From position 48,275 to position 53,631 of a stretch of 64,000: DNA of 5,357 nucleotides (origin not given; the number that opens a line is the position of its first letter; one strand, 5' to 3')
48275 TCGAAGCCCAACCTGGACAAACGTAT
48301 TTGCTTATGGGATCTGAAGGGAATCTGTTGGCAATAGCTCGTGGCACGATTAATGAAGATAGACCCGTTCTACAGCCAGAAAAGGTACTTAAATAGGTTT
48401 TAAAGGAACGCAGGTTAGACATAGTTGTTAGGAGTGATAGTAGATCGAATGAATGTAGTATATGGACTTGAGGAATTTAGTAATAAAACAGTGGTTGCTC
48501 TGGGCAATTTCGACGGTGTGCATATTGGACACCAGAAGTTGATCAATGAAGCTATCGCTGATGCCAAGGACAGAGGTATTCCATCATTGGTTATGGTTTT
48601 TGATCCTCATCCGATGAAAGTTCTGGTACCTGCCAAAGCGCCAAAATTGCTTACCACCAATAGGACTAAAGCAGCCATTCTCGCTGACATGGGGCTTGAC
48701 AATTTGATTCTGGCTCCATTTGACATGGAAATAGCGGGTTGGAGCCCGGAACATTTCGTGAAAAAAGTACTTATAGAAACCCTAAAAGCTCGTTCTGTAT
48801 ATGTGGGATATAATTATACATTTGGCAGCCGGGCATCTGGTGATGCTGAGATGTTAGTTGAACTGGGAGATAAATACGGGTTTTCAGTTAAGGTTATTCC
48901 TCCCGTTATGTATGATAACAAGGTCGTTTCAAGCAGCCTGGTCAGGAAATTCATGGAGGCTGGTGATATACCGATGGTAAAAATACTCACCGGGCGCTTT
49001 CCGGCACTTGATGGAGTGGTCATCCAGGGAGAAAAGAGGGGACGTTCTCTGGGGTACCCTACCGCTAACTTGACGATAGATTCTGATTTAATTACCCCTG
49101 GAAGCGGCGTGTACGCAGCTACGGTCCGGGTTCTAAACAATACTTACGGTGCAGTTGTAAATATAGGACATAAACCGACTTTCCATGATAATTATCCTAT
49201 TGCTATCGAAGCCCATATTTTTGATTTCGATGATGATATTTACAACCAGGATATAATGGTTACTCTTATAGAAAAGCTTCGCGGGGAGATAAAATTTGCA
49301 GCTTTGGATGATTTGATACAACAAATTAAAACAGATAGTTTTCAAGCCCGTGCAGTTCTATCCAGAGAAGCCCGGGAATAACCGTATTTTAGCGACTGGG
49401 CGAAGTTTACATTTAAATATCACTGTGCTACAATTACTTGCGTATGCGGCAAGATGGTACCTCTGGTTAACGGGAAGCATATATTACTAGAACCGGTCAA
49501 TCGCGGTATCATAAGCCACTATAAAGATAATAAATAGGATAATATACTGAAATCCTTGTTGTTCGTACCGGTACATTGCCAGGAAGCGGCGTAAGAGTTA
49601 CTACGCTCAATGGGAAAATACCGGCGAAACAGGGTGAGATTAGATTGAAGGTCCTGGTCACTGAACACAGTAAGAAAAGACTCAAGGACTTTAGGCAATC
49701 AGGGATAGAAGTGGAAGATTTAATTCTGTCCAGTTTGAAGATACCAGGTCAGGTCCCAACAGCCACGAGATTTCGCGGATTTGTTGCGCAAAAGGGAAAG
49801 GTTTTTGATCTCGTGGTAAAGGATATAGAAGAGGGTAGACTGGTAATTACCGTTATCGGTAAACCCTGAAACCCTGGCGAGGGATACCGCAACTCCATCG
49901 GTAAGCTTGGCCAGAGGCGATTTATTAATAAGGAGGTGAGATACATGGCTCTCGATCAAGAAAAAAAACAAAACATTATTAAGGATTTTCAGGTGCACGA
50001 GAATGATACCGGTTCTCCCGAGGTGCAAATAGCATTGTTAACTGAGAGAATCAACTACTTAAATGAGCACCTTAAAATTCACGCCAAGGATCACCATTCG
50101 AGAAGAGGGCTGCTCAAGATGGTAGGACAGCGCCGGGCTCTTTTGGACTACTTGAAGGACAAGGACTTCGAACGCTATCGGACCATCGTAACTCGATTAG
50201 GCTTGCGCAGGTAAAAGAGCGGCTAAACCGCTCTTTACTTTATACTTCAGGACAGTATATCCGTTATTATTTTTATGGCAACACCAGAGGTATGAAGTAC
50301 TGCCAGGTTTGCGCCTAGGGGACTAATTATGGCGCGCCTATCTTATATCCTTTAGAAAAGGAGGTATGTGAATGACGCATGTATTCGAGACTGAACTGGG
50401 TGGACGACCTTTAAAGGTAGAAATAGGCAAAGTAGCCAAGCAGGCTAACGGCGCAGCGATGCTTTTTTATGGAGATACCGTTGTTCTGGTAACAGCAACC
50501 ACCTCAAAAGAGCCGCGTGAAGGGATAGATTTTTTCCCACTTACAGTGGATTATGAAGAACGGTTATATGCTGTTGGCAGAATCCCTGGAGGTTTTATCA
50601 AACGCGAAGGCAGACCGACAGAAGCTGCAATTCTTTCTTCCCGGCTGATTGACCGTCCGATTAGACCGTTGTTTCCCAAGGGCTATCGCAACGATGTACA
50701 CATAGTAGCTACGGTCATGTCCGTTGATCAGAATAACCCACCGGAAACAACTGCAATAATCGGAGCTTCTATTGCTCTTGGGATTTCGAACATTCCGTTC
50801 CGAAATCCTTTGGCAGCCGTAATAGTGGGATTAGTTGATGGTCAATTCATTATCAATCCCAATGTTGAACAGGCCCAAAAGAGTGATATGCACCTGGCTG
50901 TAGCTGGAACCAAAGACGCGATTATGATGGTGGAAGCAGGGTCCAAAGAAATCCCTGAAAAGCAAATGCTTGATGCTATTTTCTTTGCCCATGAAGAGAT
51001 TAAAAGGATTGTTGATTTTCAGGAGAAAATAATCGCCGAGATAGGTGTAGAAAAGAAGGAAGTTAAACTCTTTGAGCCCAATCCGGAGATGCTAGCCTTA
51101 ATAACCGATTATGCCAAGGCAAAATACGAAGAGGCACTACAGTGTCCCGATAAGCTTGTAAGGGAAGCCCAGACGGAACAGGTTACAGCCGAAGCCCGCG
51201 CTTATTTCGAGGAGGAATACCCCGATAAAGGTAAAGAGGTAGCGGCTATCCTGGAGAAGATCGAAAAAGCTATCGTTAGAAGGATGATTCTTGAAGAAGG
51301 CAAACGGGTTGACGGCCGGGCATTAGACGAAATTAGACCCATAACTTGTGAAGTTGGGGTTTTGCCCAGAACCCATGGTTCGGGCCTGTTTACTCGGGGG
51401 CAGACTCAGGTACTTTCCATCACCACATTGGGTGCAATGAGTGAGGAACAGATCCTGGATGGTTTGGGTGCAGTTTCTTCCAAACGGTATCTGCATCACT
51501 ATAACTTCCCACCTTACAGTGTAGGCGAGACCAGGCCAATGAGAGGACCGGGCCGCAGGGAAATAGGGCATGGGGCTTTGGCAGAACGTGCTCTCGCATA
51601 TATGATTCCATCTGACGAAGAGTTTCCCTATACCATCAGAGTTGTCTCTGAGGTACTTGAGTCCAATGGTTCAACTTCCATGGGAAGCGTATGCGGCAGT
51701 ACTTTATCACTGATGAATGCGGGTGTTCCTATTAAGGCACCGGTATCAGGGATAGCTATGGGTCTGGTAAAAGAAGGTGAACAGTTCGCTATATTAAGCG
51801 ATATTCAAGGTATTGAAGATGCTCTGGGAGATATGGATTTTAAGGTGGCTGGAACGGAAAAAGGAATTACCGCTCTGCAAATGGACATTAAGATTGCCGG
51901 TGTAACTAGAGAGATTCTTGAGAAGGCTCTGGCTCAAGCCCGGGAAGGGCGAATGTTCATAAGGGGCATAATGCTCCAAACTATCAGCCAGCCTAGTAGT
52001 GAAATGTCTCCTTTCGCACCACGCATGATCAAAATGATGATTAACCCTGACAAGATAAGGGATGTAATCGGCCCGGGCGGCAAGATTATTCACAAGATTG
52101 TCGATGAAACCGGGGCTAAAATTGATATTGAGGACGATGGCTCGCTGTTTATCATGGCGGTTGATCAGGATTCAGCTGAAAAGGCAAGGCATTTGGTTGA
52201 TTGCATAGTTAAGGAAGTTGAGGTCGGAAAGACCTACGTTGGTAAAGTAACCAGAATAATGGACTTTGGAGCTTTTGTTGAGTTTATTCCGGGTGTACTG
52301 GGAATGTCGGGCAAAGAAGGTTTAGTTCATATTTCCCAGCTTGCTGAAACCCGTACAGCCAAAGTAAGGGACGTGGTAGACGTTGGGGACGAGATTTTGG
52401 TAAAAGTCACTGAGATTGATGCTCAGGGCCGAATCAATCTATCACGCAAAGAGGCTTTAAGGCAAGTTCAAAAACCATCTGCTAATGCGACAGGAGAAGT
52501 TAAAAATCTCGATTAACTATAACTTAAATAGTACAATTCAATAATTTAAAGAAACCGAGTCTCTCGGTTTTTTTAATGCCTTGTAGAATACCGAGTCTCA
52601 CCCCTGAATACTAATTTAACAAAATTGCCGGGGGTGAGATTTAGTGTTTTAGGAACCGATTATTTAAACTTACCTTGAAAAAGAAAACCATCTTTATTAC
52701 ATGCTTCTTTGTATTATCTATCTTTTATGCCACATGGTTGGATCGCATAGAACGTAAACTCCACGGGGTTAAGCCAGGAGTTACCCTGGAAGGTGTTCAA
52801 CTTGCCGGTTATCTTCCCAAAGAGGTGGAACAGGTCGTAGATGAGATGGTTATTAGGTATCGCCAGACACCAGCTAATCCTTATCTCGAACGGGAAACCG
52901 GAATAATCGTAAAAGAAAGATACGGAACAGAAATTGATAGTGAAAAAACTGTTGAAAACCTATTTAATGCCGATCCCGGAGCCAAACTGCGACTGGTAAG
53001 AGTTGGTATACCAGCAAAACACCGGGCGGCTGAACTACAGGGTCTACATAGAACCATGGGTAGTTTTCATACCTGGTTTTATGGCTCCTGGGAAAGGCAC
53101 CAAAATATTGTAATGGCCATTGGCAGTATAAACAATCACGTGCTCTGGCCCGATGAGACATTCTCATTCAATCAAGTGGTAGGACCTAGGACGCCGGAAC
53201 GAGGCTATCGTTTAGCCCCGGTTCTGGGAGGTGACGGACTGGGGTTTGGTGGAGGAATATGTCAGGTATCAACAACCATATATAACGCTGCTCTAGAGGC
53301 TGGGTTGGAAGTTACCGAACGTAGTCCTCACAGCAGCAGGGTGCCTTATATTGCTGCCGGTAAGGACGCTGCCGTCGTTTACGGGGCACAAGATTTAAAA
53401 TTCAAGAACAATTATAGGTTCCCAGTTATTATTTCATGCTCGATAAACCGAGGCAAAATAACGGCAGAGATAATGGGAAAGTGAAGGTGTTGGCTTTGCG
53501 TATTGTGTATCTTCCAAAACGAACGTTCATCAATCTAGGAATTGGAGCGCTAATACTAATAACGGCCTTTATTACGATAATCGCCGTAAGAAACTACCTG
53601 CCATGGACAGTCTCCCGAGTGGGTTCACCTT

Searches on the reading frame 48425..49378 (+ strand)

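Call 25: search_protein_families(library=pfam, proteins=[window:48425-49378:+], max_evalue=0.00001)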
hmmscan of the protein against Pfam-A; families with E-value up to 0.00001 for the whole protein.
window:48425-49378:+ (318 aa): 2 families
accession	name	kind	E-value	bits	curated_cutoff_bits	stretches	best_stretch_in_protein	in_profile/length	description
PF06574.18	FAD_syn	-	5.6e-52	176.2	27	1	17-171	3-157/158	FAD synthetase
PF01687.23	Flavokinase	-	6.6e-39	133.4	19.6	1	191-312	3-124/124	Riboflavin kinase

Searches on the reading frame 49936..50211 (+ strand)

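Call 50: search_protein_families(library=pfam, proteins=[window:49936-50211:+], max_evalue=0.01)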
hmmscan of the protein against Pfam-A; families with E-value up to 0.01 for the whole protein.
window:49936-50211:+ (92 aa): 1 family
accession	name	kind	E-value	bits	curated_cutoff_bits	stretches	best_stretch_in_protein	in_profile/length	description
PF00312.27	Ribosomal_S15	-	4.5e-39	132.9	31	1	11-91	1-81/81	Ribosomal protein S15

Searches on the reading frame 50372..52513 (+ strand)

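Call 25: search_protein_families(library=pfam, proteins=[window:50372-52513:+], max_evalue=0.00001)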
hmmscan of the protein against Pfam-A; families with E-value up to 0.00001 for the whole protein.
window:50372-52513:+ (714 aa): 5 families
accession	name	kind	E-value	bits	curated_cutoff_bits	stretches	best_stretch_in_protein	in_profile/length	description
PF01138.27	RNase_PH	-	5.3e-58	195.5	25.5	2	11-142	2-130/130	3' exoribonuclease family, domain 1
PF03725.20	RNase_PH_C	-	1.1e-25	89.8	20.8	2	146-208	2-66/67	3' exoribonuclease family, domain 2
PF00575.29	S1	-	8.6e-15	55.3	22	1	616-693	2-74/74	S1 RNA binding domain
PF03726.19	PNPase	-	3.5e-13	50.3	24.6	1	242-316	4-80/81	Polyribonucleotide nucleotidyltransferase, RNA binding domain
PF00013.35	KH_1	-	2.3e-11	43.7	21.5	1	553-609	2-64/66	KH domain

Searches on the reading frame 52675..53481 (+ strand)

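Call 26: search_protein_families(library=pfam, proteins=[window:52675-53481:+], max_evalue=0.00001)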
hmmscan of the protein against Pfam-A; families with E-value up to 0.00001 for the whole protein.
window:52675-53481:+ (269 aa): 1 family
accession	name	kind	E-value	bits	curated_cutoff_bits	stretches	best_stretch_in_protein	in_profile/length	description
PF04294.18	VanW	-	2.9e-45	153.4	27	1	141-267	2-130/130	VanW like protein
